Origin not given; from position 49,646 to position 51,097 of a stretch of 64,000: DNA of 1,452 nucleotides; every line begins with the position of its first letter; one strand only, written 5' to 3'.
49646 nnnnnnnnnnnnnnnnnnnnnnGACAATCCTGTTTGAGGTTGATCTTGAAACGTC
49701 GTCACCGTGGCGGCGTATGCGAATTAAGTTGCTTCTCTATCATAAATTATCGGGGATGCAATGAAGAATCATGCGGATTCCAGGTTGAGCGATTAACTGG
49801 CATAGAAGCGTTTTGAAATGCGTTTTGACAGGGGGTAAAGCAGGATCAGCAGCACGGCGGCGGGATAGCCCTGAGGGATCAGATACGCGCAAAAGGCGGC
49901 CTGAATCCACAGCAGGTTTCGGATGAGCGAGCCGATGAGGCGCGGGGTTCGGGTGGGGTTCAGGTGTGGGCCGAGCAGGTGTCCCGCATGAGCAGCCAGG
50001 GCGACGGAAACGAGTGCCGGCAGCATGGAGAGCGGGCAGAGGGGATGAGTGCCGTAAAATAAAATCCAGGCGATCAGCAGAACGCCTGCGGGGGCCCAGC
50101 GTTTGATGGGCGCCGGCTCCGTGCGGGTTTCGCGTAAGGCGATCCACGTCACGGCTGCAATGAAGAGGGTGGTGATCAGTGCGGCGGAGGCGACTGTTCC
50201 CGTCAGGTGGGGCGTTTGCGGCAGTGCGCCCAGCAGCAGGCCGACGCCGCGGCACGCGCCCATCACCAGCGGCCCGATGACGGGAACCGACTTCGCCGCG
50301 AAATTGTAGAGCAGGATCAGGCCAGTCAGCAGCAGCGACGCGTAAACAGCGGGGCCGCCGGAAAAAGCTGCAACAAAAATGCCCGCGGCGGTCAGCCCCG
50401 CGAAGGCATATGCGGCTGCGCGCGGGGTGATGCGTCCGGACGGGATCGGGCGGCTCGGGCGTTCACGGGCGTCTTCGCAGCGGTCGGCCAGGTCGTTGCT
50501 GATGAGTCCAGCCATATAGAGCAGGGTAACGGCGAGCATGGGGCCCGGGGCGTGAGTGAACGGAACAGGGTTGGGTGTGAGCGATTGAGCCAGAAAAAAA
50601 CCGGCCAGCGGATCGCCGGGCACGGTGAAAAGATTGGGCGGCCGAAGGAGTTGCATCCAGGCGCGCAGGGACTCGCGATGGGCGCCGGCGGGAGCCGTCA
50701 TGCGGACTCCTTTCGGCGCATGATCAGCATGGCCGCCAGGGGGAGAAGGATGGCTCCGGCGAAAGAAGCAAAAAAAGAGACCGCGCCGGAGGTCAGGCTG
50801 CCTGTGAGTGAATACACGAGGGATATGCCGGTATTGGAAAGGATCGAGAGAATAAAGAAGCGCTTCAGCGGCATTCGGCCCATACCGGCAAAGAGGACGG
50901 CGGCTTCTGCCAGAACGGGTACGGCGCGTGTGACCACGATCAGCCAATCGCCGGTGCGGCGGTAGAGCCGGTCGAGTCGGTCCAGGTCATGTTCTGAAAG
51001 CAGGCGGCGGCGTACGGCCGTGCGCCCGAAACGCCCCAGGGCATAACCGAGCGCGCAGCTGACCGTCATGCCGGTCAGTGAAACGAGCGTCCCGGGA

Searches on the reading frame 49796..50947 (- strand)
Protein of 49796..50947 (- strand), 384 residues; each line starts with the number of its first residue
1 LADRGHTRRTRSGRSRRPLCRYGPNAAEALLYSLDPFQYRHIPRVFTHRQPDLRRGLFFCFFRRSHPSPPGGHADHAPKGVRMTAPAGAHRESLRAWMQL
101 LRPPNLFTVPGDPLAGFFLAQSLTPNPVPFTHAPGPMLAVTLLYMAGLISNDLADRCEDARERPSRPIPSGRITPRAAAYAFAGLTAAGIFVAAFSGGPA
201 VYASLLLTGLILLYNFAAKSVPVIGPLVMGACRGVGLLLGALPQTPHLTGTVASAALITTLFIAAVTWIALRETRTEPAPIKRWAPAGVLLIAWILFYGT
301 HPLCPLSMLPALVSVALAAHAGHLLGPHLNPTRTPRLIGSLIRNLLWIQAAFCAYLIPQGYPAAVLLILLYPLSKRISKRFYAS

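Call 33: search_protein_families(library=pfam, proteins=[window:49796-50947:-], max_evalue=0.001)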
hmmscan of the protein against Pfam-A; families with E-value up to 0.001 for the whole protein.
window:49796-50947:- (384 aa): 1 family
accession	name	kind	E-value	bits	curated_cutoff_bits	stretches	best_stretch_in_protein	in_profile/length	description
PF01040.23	UbiA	-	2e-19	70.3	34.2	1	114-313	6-219/250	UbiA prenyltransferase family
